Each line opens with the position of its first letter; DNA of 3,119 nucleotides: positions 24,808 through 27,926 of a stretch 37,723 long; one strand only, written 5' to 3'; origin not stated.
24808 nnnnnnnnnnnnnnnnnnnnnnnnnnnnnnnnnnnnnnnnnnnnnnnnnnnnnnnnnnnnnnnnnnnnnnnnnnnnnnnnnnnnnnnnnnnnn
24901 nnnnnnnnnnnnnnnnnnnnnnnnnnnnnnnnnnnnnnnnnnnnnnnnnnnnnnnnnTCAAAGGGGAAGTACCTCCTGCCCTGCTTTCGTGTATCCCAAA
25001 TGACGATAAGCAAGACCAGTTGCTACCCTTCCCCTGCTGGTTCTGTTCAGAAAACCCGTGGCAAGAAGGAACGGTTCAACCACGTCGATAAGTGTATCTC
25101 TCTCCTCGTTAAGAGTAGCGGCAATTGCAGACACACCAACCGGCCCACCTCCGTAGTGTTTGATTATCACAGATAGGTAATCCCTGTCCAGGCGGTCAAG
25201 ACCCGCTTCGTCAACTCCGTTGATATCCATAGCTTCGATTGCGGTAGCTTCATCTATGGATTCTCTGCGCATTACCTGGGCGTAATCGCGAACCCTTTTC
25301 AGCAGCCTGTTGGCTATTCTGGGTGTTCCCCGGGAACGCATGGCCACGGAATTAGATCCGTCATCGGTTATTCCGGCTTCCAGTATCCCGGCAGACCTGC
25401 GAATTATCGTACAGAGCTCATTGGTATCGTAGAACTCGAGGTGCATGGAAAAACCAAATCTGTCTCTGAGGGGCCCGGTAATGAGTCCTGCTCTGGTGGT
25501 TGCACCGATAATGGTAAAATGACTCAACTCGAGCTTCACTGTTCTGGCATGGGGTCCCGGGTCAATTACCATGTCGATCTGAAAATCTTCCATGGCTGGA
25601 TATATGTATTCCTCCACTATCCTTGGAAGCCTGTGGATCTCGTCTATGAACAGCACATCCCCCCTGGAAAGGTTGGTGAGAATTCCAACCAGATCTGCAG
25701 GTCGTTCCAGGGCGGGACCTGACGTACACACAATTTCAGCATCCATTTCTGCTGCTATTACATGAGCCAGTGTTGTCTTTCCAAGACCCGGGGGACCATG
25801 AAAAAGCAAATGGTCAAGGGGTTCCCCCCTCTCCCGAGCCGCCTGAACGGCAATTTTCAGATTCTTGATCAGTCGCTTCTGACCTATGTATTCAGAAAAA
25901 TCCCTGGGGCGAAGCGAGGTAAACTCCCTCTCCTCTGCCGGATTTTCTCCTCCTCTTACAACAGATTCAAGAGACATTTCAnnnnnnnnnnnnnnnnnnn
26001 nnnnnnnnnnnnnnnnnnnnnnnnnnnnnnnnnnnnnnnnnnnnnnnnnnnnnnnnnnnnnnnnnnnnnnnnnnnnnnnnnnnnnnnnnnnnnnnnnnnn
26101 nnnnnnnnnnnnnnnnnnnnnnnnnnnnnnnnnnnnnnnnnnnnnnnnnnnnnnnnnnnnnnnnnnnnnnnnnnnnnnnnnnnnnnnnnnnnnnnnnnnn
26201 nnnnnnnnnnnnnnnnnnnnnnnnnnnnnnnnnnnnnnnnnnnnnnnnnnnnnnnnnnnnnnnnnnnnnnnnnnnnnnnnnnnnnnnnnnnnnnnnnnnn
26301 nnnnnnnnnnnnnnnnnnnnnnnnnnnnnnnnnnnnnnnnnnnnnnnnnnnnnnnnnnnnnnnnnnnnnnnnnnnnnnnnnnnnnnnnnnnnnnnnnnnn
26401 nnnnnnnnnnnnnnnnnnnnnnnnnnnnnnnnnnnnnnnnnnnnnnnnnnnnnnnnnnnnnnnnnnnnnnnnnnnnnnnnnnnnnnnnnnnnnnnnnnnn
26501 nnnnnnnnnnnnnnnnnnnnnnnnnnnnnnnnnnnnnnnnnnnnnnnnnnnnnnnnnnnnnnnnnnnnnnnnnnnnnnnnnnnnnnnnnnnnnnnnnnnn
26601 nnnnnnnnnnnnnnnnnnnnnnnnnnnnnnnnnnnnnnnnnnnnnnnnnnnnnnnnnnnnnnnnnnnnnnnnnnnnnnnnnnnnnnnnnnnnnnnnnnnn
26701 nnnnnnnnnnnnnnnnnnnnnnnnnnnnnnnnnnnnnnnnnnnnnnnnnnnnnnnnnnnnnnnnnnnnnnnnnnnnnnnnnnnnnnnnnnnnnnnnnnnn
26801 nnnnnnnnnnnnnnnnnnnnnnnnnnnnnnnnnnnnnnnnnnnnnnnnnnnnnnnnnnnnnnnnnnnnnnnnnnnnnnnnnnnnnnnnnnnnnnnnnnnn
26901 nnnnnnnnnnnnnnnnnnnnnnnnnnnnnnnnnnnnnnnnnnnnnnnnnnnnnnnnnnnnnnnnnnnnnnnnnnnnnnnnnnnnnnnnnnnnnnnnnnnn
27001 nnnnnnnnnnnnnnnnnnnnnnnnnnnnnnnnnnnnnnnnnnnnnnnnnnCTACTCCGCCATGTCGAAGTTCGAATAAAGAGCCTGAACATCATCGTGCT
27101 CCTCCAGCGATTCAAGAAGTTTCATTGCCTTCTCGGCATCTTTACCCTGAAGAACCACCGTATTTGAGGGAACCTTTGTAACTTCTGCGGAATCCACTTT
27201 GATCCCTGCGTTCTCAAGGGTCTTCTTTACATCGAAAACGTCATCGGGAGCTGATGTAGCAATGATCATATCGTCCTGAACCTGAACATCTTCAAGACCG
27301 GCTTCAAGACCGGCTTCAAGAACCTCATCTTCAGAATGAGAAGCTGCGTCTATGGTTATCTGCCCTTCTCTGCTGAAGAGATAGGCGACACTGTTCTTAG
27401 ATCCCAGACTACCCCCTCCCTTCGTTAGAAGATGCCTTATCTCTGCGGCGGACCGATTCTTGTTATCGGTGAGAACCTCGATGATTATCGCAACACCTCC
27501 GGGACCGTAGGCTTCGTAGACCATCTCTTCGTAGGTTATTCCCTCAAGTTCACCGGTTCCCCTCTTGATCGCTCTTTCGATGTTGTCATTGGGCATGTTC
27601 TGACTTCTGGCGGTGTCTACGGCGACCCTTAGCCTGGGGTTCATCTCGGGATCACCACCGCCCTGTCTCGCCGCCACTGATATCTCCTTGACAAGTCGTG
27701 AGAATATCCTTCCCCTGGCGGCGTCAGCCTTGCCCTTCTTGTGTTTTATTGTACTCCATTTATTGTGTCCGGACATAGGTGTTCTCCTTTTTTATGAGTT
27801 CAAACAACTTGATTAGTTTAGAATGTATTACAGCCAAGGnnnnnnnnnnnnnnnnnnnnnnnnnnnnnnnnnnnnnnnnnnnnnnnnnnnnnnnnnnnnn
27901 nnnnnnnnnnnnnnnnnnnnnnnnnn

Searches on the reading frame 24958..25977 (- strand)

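Call 24: search_protein_families(library=pfam, proteins=[window:24958-25977:-], max_evalue=0.00001)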
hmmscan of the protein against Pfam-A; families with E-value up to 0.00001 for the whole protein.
window:24958-25977:- (339 aa): 5 families
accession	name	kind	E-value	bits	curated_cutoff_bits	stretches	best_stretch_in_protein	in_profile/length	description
PF05496.18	RuvB_N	-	8e-74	247.1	27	1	22-180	1-159/159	Holliday junction DNA helicase RuvB P-loop domain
PF17864.7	AAA_lid_4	-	1.1e-27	96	27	1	183-256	1-74/74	RuvB AAA lid domain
PF05491.19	RuvB_C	-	1.5e-24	86.2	24.7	1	257-327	1-71/72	RuvB C-terminal winged helix domain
PF00004.35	AAA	-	5.2e-20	72.7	21.2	1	57-180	1-129/131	ATPase family associated with various cellular activities (AAA)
PF07728.20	AAA_5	-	6.5e-06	26.6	22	0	56-174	1-139/139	AAA domain (dynein-related subfamily)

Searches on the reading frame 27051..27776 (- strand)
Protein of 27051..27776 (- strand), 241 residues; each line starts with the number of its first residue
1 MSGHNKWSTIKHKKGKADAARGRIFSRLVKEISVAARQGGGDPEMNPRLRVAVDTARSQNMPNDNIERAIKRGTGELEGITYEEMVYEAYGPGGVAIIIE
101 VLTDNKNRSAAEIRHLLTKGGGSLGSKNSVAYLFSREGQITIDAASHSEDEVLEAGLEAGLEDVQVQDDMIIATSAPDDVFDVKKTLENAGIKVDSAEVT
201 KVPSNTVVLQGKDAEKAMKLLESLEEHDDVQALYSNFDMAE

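Call 24: search_protein_families(library=pfam, proteins=[window:27051-27776:-], max_evalue=0.00001)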
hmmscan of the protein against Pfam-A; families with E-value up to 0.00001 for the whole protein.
window:27051-27776:- (241 aa): 2 families
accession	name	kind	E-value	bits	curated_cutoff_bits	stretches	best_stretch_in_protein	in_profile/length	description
PF01709.26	Transcrip_reg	-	3.2e-56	189.9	27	1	82-237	1-160/160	TACO1/YebC second and third domain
PF20772.2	TACO1_YebC_N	-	5.4e-36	123.3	36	1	5-76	1-73/73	TACO1/YebC protein N-terminal domain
